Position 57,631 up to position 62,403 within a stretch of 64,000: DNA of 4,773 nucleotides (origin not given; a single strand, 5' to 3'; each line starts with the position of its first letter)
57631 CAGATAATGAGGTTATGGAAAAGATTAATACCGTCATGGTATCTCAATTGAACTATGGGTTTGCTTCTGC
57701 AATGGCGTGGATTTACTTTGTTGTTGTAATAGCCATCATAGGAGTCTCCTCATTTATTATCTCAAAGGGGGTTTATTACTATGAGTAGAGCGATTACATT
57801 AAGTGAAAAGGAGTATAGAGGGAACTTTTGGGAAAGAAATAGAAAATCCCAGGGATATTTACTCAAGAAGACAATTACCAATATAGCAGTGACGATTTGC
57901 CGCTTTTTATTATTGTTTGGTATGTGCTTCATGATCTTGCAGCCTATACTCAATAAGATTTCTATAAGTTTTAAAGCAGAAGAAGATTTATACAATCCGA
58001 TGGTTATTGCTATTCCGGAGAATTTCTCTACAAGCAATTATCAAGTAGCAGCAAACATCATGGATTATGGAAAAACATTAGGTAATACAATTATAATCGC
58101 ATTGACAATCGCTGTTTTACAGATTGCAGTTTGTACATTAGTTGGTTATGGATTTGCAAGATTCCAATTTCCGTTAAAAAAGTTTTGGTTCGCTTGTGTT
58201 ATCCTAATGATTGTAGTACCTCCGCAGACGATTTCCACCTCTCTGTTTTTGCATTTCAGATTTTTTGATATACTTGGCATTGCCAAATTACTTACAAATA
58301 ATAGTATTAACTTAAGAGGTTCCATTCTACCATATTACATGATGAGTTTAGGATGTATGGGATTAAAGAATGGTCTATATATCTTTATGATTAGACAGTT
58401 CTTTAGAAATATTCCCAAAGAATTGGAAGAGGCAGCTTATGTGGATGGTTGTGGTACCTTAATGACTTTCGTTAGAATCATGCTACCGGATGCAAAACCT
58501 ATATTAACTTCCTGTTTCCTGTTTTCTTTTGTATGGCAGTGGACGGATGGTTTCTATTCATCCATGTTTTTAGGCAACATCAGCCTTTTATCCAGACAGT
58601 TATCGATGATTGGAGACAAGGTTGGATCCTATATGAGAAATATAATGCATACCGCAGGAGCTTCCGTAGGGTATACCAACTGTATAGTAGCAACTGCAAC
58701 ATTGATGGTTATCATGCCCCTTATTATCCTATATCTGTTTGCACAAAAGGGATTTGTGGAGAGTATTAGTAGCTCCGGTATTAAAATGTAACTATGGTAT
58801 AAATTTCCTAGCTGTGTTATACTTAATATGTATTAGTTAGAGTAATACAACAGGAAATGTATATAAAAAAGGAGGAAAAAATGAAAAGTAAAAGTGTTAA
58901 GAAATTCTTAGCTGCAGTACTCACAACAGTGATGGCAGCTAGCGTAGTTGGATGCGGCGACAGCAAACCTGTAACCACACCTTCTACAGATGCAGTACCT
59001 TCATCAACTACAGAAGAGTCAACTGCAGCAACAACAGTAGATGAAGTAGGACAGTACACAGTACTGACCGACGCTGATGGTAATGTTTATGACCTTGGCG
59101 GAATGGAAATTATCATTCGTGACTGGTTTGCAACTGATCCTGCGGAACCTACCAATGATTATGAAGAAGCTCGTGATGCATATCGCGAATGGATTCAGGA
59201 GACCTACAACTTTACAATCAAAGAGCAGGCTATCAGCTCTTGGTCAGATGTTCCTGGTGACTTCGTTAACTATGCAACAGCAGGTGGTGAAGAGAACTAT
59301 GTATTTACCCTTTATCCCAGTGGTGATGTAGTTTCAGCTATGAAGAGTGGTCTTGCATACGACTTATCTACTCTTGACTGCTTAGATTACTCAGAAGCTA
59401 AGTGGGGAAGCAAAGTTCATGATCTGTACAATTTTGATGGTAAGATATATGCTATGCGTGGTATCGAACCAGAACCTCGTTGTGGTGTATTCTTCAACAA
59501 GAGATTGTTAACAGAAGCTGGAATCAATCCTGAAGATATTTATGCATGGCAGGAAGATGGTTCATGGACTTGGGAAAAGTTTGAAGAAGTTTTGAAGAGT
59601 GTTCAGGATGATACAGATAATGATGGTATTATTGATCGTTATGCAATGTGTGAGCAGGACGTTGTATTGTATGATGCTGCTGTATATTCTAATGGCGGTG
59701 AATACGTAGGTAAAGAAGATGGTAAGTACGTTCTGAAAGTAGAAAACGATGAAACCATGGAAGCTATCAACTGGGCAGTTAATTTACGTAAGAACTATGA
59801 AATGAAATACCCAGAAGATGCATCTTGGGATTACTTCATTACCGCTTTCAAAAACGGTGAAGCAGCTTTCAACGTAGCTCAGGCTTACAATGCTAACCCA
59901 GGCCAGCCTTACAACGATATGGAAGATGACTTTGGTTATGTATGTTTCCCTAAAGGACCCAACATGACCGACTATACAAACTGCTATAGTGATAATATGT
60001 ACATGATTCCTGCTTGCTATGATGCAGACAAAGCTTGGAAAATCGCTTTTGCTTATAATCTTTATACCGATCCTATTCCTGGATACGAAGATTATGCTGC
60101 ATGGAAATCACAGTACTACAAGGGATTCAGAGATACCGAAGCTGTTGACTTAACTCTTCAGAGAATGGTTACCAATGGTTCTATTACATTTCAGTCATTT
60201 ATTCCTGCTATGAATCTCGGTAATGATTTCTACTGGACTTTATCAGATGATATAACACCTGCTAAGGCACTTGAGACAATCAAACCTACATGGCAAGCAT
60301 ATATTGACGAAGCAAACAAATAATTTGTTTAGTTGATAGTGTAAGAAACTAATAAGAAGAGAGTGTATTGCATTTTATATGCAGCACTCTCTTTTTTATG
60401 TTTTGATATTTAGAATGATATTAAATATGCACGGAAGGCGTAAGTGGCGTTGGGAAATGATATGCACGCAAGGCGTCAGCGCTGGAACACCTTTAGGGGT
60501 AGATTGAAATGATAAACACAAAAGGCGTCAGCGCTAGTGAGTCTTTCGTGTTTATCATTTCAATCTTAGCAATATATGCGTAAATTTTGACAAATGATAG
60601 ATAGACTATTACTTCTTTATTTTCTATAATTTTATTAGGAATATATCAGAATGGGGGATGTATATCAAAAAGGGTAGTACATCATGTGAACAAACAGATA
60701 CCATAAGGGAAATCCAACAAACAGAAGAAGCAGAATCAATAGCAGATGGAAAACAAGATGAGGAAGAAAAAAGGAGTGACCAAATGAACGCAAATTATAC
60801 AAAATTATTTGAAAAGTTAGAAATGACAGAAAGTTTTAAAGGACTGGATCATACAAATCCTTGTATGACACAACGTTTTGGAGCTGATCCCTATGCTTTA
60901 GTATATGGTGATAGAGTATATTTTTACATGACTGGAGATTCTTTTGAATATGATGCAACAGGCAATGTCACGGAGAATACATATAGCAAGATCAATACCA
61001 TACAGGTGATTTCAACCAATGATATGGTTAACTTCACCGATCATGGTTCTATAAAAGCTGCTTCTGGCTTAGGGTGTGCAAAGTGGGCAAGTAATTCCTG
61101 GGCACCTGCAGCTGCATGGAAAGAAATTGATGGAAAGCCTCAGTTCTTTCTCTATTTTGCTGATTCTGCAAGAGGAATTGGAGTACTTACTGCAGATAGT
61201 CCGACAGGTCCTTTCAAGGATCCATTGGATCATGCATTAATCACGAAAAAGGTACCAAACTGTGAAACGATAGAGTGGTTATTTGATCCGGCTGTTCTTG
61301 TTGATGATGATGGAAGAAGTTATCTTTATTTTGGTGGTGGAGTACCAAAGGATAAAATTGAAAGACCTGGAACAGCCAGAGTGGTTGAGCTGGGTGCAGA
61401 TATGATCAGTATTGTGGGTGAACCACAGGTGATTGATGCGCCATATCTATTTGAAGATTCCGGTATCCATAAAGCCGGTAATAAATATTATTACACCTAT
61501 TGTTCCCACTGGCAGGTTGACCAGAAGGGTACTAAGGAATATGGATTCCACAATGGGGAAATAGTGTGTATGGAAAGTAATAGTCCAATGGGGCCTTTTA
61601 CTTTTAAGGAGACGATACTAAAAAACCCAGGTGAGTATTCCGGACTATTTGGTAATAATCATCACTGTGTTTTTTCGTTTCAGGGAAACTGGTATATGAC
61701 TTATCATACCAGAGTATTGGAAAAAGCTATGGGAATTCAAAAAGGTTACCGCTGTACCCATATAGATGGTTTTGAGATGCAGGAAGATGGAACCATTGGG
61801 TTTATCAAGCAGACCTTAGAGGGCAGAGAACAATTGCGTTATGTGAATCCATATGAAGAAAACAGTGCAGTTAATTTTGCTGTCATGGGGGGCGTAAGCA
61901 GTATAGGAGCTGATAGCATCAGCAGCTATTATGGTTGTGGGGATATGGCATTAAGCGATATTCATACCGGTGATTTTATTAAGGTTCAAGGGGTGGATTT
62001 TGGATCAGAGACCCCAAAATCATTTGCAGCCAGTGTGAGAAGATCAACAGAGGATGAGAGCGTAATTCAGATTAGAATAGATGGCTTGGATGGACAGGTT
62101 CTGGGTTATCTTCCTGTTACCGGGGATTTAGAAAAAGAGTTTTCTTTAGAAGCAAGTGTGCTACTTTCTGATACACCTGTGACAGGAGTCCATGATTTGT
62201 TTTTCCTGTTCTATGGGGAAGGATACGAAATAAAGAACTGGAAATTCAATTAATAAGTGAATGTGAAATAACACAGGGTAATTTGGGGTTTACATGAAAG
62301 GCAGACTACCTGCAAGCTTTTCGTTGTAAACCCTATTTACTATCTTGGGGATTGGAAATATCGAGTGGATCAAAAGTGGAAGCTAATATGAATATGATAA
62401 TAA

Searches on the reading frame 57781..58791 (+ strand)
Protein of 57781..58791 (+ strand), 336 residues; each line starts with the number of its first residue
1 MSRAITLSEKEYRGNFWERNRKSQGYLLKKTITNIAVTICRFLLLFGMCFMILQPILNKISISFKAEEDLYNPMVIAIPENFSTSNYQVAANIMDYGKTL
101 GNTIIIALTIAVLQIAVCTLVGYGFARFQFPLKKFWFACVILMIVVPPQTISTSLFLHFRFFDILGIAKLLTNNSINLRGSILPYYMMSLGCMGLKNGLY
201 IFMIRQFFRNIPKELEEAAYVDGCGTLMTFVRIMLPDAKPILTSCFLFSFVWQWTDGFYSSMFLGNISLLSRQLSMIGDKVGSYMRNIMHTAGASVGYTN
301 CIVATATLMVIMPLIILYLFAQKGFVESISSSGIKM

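Call 3: search_protein_families(library=pfam, proteins=[window:57781-58791:+], max_evalue=0.01)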
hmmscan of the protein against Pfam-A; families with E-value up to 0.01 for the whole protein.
window:57781-58791:+ (336 aa): 1 family
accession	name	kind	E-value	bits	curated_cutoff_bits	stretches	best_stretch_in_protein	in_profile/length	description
PF00528.27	BPD_transp_1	-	1.5e-10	41.5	26.4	1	120-322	3-175/184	Binding-protein-dependent transport system inner membrane component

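Call 67: search_protein_families(library=ncbifam, proteins=[window:57781-58791:+], max_evalue=0.001)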
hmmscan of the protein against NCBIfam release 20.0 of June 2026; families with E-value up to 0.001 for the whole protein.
window:57781-58791:+ (336 aa): 12 families
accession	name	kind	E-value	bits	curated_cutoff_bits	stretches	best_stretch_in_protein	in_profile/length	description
NF008231.0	PRK10998.1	equivalog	2.1e-19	70.2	261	1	44-335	19-295/296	maltose ABC transporter permease MalG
NF008210.0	PRK10973.1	equivalog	1.2e-17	64.5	297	1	40-330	12-277/281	sn-glycerol-3-phosphate ABC transporter permease UgpE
NF040932.1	ABC_arch_GlcU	equivalog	3.1e-12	46.7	340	1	44-327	8-262/272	glucose ABC transporter permease GlcU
TIGR01581.1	Mo_ABC_porter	hypoth_equivalog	6.1e-11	42.2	210.3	1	100-250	23-168/225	ABC transporter permease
NF040839.1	tungstate_WtpB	equivalog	1.3e-07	31.5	340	1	89-250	33-190/251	tungstate ABC transporter permease WtpB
TIGR02141.1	modB_ABC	equivalog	4e-07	29.9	182.6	1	104-252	4-147/208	molybdate ABC transporter permease subunit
NF006939.0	PRK09421.1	equivalog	1.1e-06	28.2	262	1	106-272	18-180/230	molybdate ABC transporter permease subunit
TIGR02139.1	permease_CysT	equivalog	1.1e-05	25.2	246.1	1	99-251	51-198/265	sulfate ABC transporter permease subunit CysT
TIGR03262.1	PhnU2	equivalog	6.9e-05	21.7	593.25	1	97-262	53-210/546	putative 2-aminoethylphosphonate ABC transporter permease subunit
NF007047.0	PRK09500.1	equivalog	0.0002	21.1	326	0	80-264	40-207/257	spermidine/putrescine ABC transporter permease PotC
NF040931.1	ABC_arch_GlcT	equivalog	0.00053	19.7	360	1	99-316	50-269/278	glucose ABC transporter permease GlcT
TIGR00969.1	3a0106s02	subfamily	0.00056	19.4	240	0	73-275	34-233/272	sulfate ABC transporter permease subunit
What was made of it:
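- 57781..58791 (+): Perm2B, a second CUT1 permease (MalG/UgpE-like) with an EAA loop (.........). It overlaps Perm2A by 8 nt. NCBIfam MalG and UgpE (call 67).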

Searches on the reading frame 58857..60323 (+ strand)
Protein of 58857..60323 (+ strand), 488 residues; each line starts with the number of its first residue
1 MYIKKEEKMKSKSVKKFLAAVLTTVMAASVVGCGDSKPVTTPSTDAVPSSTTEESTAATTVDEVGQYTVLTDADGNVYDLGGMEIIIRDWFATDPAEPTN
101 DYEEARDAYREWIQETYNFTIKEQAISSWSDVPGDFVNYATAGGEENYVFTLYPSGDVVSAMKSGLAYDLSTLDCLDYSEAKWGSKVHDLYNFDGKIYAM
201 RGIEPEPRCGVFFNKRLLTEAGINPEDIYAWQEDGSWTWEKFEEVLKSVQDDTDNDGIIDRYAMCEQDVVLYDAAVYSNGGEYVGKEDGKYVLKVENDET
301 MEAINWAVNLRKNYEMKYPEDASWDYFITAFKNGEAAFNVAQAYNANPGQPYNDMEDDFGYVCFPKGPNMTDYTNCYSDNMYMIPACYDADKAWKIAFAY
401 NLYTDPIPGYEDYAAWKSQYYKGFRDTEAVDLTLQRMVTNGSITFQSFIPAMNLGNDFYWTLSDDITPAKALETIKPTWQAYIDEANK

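Call 3: search_protein_families(library=pfam, proteins=[window:58857-60323:+], max_evalue=0.01)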
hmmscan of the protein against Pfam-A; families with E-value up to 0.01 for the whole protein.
window:58857-60323:+ (488 aa): 1 family
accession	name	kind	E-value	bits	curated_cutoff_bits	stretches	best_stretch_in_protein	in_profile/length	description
PF01547.30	SBP_bac_1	-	4.2e-13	50.4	26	1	193-395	96-295/307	Bacterial extracellular solute-binding protein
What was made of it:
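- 58857..60323 (+): SBP2, a 488-aa lipoprotein solute-binding protein (lipobox VVGC). It is the most divergent component among orthologues. Pfam SBP_bac_1 (call 3).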

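Call 66: search_solved_structures(query=window:58857-60323:+, max_evalue=0.01)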
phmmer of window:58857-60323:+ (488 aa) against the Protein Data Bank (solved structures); distinct sequences matched with E-value up to 0.01: 1.
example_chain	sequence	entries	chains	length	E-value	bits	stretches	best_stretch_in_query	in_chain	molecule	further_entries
6rjy_A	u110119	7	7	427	7.7e-06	28.3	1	189-316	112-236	Arabino-oligosaccharids-binding protein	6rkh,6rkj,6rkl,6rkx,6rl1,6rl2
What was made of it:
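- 58857..60323 (+): Its only PDB relative is the arabino-oligosaccharide-binding protein 6rjy, E 8e-6 (call 66).
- SBP2's only PDB relative binds arabino-oligosaccharides (call 66).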

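Call 67: search_protein_families(library=ncbifam, proteins=[window:58857-60323:+], max_evalue=0.001)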
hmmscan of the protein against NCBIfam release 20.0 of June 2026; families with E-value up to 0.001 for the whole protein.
window:58857-60323:+ (488 aa): 0 families

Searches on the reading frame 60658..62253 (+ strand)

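Call 18: search_protein_families(library=pfam, proteins=[window:60658-62253:+], max_evalue=0.00001)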
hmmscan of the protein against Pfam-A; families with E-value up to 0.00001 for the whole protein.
window:60658-62253:+ (531 aa): 2 families
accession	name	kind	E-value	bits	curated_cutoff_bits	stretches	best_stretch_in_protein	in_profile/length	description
PF04616.20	Glyco_hydro_43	-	9.3e-33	114.2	32.2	1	66-380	2-288/288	Glycosyl hydrolases family 43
PF03422.21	CBM_6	-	7.6e-12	46.1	28.9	1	404-531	2-124/125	Carbohydrate binding module (family 6)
